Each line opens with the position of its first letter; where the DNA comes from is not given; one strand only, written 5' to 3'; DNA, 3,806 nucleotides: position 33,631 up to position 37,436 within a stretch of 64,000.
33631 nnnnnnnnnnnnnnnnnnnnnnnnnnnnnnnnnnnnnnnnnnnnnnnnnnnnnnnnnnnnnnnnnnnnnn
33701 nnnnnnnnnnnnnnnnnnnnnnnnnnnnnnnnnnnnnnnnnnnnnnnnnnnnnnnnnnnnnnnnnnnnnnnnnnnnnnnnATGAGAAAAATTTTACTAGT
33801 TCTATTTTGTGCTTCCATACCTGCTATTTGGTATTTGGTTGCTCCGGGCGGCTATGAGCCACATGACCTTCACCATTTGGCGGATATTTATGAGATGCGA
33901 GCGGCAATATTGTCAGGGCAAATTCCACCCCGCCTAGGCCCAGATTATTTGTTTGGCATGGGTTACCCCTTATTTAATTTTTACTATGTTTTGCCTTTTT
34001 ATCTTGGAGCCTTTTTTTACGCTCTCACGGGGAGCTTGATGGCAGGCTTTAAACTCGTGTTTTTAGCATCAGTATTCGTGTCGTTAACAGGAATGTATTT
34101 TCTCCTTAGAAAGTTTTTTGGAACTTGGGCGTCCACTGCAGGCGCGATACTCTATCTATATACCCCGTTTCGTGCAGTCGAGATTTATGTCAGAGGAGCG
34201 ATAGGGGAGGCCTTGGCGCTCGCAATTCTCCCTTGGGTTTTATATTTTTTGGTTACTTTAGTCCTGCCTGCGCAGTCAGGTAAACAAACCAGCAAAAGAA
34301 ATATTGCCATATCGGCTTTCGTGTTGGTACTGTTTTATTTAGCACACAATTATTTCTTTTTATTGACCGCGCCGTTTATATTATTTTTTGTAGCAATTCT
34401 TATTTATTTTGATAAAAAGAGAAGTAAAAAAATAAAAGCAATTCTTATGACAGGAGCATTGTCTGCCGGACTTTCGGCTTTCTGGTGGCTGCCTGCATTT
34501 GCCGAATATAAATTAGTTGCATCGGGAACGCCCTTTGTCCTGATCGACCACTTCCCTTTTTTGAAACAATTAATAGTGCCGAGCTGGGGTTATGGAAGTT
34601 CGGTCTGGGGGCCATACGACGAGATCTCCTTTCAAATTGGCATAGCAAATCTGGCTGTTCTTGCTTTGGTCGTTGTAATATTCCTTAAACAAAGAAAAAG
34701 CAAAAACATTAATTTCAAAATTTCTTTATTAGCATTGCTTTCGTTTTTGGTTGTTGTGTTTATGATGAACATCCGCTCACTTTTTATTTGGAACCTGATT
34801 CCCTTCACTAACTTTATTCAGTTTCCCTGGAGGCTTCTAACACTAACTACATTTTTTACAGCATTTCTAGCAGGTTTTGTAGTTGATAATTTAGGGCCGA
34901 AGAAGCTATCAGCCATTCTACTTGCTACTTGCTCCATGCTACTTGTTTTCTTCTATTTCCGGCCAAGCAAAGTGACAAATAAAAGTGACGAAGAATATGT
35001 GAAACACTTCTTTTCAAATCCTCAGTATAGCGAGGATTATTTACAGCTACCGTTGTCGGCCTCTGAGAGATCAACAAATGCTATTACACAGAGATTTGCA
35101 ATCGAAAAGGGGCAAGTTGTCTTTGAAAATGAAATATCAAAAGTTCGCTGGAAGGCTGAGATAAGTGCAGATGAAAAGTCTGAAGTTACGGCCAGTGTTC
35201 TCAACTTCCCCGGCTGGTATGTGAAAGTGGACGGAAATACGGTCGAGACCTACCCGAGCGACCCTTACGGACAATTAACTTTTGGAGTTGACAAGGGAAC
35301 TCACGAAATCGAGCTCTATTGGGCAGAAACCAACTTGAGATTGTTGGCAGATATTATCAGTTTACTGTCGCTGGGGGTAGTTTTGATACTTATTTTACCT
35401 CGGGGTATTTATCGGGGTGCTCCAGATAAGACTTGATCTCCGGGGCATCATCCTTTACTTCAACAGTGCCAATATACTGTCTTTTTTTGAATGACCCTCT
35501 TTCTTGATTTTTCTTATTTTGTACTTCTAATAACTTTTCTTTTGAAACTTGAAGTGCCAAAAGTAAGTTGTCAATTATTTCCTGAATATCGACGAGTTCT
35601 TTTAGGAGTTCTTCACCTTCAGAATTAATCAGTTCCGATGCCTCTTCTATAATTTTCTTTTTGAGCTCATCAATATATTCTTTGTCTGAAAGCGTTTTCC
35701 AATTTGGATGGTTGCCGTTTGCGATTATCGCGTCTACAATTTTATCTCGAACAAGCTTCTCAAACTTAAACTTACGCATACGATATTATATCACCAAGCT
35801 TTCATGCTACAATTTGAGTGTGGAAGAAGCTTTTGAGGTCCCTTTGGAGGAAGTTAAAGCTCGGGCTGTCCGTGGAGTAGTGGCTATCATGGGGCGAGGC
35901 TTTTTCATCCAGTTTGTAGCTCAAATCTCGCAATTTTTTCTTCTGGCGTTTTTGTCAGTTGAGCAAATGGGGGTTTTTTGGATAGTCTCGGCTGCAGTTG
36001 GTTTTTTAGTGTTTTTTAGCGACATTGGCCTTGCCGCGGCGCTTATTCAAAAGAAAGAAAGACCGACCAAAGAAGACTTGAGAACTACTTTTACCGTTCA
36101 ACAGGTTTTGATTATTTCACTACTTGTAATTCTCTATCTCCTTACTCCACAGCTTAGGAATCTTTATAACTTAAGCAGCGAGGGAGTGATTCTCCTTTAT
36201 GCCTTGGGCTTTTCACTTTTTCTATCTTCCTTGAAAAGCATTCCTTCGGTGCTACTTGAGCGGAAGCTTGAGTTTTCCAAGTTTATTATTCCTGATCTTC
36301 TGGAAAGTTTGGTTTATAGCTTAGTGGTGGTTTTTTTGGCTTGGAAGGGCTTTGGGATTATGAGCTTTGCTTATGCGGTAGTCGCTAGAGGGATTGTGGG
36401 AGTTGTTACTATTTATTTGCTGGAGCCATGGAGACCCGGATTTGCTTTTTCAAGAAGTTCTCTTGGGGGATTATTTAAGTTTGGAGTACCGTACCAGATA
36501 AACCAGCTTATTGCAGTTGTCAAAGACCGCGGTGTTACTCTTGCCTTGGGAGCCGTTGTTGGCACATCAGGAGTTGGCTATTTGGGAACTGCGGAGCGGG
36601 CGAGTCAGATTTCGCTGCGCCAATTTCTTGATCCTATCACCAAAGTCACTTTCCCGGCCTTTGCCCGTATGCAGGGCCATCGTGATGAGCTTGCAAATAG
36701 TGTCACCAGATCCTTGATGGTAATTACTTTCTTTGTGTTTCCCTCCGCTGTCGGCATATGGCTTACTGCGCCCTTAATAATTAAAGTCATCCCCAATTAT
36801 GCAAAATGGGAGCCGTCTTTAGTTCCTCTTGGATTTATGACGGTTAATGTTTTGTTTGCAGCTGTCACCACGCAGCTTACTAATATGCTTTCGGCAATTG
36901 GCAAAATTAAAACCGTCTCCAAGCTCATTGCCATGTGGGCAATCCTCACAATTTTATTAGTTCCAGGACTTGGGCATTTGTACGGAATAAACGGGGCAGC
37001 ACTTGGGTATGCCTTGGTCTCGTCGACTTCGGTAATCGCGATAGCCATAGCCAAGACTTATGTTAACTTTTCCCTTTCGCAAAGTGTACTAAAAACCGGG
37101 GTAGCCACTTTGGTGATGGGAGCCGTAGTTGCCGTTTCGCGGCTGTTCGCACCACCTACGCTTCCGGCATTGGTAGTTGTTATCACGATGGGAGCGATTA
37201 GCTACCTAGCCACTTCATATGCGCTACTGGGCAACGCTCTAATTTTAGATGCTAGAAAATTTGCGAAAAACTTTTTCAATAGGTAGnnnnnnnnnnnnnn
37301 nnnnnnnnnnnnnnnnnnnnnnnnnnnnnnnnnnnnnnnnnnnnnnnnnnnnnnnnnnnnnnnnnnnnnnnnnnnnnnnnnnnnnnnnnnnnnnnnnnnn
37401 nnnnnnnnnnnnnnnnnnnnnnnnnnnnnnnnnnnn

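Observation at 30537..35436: Tandem triplication of an uncharacterised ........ / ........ membrane protein family, a candidate new GT-C-like transferase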

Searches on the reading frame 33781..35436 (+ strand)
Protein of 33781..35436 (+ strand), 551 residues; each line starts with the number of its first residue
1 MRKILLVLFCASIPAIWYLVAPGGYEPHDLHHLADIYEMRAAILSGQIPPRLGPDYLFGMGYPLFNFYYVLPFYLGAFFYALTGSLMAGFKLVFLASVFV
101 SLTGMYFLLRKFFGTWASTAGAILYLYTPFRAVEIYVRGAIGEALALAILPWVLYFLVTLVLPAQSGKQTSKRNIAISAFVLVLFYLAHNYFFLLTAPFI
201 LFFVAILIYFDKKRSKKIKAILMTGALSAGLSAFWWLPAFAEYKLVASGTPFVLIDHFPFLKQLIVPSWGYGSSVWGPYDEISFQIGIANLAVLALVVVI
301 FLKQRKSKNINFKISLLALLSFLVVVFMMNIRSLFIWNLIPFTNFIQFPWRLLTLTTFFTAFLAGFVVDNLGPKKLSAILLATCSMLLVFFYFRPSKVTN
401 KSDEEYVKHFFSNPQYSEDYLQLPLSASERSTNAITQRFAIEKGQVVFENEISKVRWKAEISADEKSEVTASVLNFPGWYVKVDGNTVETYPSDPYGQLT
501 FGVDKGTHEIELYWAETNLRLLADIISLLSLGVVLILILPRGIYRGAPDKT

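Call 3: search_protein_families(library=pfam, proteins=[window:33781-35436:+], max_evalue=0.01)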
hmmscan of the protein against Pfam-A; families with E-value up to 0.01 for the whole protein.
window:33781-35436:+ (551 aa): 1 family
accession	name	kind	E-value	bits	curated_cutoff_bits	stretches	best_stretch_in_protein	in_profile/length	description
PF10131.15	PTPS_related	-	1.4e-16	60.6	26.4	1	65-409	1-323/621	6-pyruvoyl-tetrahydropterin synthase related domain; membrane protein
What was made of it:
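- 33781..35436 (+): C3: third paralog (551 aa). Variant first-loop motif EPHDLHH at 33856-33876. It lacks the first-loop Cys pair. PF10131, 60.6 bits (call 3).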

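Call 4: search_protein_families(library=ncbifam, proteins=[window:33781-35436:+], max_evalue=0.01)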
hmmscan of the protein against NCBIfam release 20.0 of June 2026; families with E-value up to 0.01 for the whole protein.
window:33781-35436:+ (551 aa): 0 families

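Call 14: find_homologous_proteins(query=window:33781-35436:+, max_evalue=0.001)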
Query window:33781-35436:+ (551 aa): 756 proteins with E <= 0.001 among 8000 candidates; the best 120 are listed.
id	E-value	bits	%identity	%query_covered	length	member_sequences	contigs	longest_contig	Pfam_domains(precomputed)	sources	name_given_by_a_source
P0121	0.0e+0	1223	100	100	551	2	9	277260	PF10131.16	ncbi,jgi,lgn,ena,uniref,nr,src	ncbi:hypothetical protein A2803_02635 [Candidatus Woesebacteria bacterium RIFCSPHIGHO2_01_FULL_44_21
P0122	2.9e-255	867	73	97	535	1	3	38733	PF10131.16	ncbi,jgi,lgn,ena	-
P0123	1.0e-231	789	66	95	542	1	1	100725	PF10131.16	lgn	-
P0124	1.1e-223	762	62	99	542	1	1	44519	PF10131.16,PF13231.13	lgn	-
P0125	1.5e-216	739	61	99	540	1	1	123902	PF10131.16,PF13231.13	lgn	-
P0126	2.4e-216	738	63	98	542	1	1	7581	PF10131.16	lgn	-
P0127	2.7e-215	735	62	94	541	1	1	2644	PF10131.16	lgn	-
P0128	2.7e-207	708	58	99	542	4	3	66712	PF10131.16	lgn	-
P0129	3.6e-205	701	57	96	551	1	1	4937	PF10131.16,PF13231.13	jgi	jgi:hypothetical protein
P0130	6.0e-203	694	60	96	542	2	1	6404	PF10131.16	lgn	-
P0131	6.5e-200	684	57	97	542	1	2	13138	PF10131.16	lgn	-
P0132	5.2e-198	678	56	99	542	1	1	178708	PF10131.16,PF13231.13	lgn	-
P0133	4.0e-194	665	58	97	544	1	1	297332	PF10131.16,PF13231.13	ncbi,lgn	-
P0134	2.5e-189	649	56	97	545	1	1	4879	PF10131.16,PF13231.13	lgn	-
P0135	4.0e-175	602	52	99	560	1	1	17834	PF10131.16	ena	-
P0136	7.4e-170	585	52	99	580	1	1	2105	PF10131.16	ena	-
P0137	1.2e-169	584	51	99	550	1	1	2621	PF10131.16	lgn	-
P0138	2.2e-168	580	52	95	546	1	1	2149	PF10131.16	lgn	-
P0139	3.0e-168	579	52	98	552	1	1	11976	PF10131.16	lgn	-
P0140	5.7e-168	578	51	98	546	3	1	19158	PF10131.16,PF13231.13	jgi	-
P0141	7.2e-168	578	54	94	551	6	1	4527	PF10131.16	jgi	jgi:hypothetical protein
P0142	7.4e-168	578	51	100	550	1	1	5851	PF10131.16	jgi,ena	-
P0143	3.1e-167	576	54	94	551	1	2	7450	PF10131.16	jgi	-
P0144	1.7e-166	574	51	95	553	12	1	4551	PF10131.16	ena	-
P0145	5.0e-166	572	51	96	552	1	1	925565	PF10131.16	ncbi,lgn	-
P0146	5.9e-166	572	52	97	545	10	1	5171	PF10131.16,PF13231.13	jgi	-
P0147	8.0e-166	571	51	98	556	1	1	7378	PF10131.16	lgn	-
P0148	3.7e-165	569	52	97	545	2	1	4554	PF10131.16,PF13231.13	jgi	-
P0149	6.6e-165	568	50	96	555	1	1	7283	PF10131.16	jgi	-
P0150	9.2e-165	568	50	98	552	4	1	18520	PF10131.16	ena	-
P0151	1.3e-164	567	51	99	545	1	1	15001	PF10131.16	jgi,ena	-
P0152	2.5e-164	566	51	96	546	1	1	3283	PF10131.16,PF13231.13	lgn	-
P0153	4.6e-163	562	51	96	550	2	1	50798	PF10131.16,PF13231.13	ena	-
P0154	4.8e-163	562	59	79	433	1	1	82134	PF10131.16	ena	-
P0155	1.2e-162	561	50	95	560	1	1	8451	PF10131.16,PF13231.13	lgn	-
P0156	2.6e-162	560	50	98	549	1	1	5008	PF10131.16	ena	-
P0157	8.4e-162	558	55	82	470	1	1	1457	PF10131.16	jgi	jgi:hypothetical protein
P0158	1.3e-161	557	52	94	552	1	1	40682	PF10131.16,PF09586.17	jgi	-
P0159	1.3e-160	554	49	96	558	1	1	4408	PF10131.16,PF13231.13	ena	-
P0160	1.1e-159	551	50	98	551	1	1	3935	PF10131.16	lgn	-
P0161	2.7e-159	550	50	97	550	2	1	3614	PF10131.16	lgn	-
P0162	5.2e-159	549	49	96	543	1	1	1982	PF10131.16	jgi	jgi:hypothetical protein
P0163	6.2e-159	549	49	98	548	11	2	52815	PF10131.16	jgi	-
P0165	1.6e-157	544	49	98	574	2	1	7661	PF10131.16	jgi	jgi:hypothetical protein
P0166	5.5e-157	542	50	94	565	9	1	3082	PF10131.16,PF09586.17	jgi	jgi:hypothetical protein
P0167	6.6e-157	542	49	100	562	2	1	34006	PF10131.16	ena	-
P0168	4.9e-156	539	50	97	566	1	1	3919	PF10131.16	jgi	-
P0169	6.8e-156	539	50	96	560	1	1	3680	PF10131.16,PF09586.17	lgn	-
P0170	7.1e-156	539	49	96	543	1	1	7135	PF10131.16,PF09586.17,PF13231.13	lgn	-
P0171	1.3e-154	534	49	97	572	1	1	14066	PF10131.16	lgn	-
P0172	1.9e-154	534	48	97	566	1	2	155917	PF10131.16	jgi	jgi:hypothetical protein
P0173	2.7e-154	533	49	95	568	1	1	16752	PF10131.16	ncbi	-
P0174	6.0e-154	532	51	95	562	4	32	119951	PF10131.16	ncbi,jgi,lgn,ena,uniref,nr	ncbi:MAG: hypothetical protein UT19_C0004G0019 [Candidatus Woesebacteria bacterium GW2011_GWB1_39_10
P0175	1.1e-153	531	48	94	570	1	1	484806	PF10131.16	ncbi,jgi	-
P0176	1.7e-153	531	50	97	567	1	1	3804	PF10131.16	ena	-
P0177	2.0e-153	530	48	97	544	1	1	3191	PF10131.16,PF13231.13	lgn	-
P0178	2.1e-153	530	48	94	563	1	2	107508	PF10131.16,PF13231.13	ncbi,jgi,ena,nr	ncbi:MAG TPA: 6-pyruvoyl-tetrahydropterin synthase-related protein [Patescibacteria group bacterium]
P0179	3.6e-153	530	49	98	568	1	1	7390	PF10131.16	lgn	-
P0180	1.3e-152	528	49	96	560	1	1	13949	PF10131.16,PF13231.13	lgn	-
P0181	2.7e-152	527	49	96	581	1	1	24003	PF10131.16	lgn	-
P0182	4.7e-152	526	49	99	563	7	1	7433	PF10131.16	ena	-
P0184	7.4e-152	525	48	95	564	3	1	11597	PF10131.16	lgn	-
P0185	1.6e-151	524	49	93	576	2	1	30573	PF10131.16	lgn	-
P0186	1.9e-151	524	46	97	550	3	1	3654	PF10131.16,PF13231.13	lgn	-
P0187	2.0e-151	524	49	99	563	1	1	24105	PF10131.16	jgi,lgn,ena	-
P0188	3.4e-151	523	48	98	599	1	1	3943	PF10131.16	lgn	-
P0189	3.4e-151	523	48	97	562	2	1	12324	PF10131.16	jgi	-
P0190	3.7e-151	523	49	96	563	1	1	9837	PF10131.16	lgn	-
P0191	4.9e-151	523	48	95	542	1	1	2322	PF10131.16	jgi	-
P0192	6.0e-151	522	47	97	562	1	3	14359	PF10131.16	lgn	-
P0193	1.5e-150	521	47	97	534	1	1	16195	PF10131.16,PF13231.13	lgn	-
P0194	1.5e-150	521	48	96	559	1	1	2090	PF10131.16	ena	-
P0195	1.7e-150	521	49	95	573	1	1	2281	PF10131.16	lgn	-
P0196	2.6e-150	520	48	97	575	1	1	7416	PF10131.16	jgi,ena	-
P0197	3.2e-150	520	47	99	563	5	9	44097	PF10131.16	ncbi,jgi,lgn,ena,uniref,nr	ncbi:hypothetical protein A2V56_00815 [Candidatus Woesebacteria bacterium RBG_19FT_COMBO_42_9]|unire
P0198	3.7e-150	520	48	98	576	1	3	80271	PF10131.16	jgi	-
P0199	7.7e-150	519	48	97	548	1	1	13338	PF10131.16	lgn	-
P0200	1.3e-149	518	47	95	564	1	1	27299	PF10131.16,PF13231.13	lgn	-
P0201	1.3e-149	518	50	93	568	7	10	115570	PF10131.16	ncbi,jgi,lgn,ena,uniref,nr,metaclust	ncbi:MAG: hypothetical protein UT24_C0013G0009 [Candidatus Woesebacteria bacterium GW2011_GWB1_39_12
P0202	1.6e-149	518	47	95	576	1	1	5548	PF10131.16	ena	-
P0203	2.1e-149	517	49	98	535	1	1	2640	PF10131.16,PF13231.13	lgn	-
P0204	2.4e-149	517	49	97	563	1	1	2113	PF10131.16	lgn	-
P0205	5.0e-149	516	49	95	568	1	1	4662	PF10131.16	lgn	-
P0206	5.1e-149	516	47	95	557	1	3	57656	PF10131.16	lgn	-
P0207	8.6e-149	515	48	97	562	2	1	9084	PF10131.16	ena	-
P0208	1.0e-148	515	48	93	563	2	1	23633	PF10131.16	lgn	-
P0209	1.9e-148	514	49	97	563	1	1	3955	PF10131.16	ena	-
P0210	2.4e-148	514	48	95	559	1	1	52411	PF10131.16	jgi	jgi:hypothetical protein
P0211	2.7e-148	513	47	97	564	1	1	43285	PF10131.16,PF13231.13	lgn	-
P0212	3.6e-148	513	48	96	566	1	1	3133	PF10131.16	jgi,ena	-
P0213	4.1e-148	513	46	95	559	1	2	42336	PF10131.16,PF13231.13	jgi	jgi:hypothetical protein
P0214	5.8e-148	512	47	95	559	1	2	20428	PF10131.16,PF09586.17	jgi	jgi:hypothetical protein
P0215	1.1e-147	511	47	100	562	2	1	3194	PF10131.16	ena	-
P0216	1.3e-147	511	47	93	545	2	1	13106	PF10131.16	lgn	-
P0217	1.4e-147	511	46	98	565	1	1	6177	PF10131.16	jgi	-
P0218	1.7e-147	511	48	98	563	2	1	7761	PF10131.16,PF13231.13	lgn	-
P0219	3.0e-147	510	48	97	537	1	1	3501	PF10131.16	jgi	-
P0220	3.1e-147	510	49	95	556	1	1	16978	PF10131.16,PF13231.13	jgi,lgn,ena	-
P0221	4.2e-147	510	49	98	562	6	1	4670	PF10131.16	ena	-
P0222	4.8e-147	509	46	97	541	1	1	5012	PF10131.16,PF13231.13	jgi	-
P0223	5.2e-147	509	46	96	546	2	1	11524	PF10131.16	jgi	-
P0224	7.0e-147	509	47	97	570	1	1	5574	PF10131.16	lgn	-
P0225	7.4e-147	509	48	97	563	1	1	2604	PF10131.16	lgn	-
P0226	1.2e-146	508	45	97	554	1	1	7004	PF10131.16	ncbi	-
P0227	1.2e-146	508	46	98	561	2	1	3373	PF10131.16,PF13231.13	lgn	-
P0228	1.8e-146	507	48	97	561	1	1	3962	PF10131.16,PF13231.13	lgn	-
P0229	2.4e-146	507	46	98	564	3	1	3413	PF10131.16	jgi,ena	-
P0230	4.2e-146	506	47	96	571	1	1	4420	PF10131.16,PF13231.13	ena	-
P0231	4.3e-146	506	46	96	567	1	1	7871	PF10131.16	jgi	jgi:uncharacterized membrane protein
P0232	5.0e-146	506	47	98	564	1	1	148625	PF10131.16,PF09586.17,PF13231.13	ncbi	-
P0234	8.4e-146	505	47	97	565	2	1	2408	PF10131.16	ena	-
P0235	1.1e-145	505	49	97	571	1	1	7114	PF10131.16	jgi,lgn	-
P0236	1.3e-145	505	47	98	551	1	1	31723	PF10131.16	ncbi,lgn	ncbi:hypothetical protein BH10PAT1_BH10PAT1_1560 [soil metagenome]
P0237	2.6e-145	504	47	97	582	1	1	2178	PF10131.16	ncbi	-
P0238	4.5e-145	503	48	98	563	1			PF10131.16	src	-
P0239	4.5e-145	503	48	96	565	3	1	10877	PF10131.16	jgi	-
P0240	4.6e-145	503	45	97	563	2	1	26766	PF10131.16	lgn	-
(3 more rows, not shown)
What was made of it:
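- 33781..35436 (+): 100% identical to 'hypothetical protein A2803_02635', Candidatus Woesebacteria bacterium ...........2_01_FULL_44_21 (call 14).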

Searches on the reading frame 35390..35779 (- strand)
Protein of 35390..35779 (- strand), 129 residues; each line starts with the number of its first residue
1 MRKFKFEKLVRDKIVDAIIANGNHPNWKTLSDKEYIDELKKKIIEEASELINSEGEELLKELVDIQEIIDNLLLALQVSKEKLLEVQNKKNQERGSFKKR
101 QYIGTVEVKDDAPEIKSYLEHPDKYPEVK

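Call 67: search_protein_families(library=pfam, proteins=[window:35390-35779:-], max_evalue=0.001)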
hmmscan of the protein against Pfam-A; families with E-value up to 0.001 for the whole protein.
window:35390-35779:- (129 aa): 0 families

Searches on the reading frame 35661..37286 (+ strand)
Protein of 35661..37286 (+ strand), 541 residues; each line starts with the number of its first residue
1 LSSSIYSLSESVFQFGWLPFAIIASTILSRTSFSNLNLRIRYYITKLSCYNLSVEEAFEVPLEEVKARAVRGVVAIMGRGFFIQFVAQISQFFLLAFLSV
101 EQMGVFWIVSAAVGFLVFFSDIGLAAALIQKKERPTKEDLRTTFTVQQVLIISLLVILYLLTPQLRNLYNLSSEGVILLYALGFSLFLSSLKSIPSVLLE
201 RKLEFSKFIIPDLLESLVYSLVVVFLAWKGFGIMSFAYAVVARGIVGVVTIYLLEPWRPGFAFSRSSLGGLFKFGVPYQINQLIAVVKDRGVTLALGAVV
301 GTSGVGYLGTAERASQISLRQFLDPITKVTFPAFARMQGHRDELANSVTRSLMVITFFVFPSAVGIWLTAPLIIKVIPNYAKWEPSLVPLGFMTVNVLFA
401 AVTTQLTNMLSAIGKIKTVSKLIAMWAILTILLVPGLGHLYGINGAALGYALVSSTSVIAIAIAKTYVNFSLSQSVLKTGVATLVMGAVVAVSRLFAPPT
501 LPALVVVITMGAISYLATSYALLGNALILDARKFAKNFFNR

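Call 3: search_protein_families(library=pfam, proteins=[window:35661-37286:+], max_evalue=0.01)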
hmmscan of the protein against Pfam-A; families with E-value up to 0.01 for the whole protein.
window:35661-37286:+ (541 aa): 2 families
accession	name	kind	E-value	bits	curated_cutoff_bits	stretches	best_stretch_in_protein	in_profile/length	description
PF13440.11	Polysacc_synt_3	-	4e-50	171.2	23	1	97-377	5-283/293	Polysaccharide biosynthesis protein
PF01943.22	Polysacc_synt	-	8.3e-18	65.2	28.2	1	71-338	3-274/274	Polysaccharide biosynthesis protein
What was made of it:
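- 35661..37286 (+): Wzx/MOP-family flippase. The true start is probably downstream of the TTG listed. It is the conserved downstream neighbour (48 of 79 loci). Polysacc_synt_3, 4e-50 (call 3).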

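Call 26: search_protein_families(library=ncbifam, proteins=[window:35661-37286:+], max_evalue=0.001)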
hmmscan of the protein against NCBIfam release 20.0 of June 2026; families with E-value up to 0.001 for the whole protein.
window:35661-37286:+ (541 aa): 3 families
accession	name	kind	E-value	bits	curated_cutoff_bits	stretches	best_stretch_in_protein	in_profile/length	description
NF007773.0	PRK10459.1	equivalog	2e-30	106.2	273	1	85-518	22-463/492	MOP flippase family protein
NF058658.1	Oglyco_Wzx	exception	3.7e-22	79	720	1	83-497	24-434/478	O-glycosylation flippase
NF047674.1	TeichurnBiosyTuaB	equivalog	1.5e-18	67.1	580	1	83-508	21-455/469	teichuronic acid biosynthesis protein TuaB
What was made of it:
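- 35661..37286 (+): NCBIfam MOP flippase (call 26).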
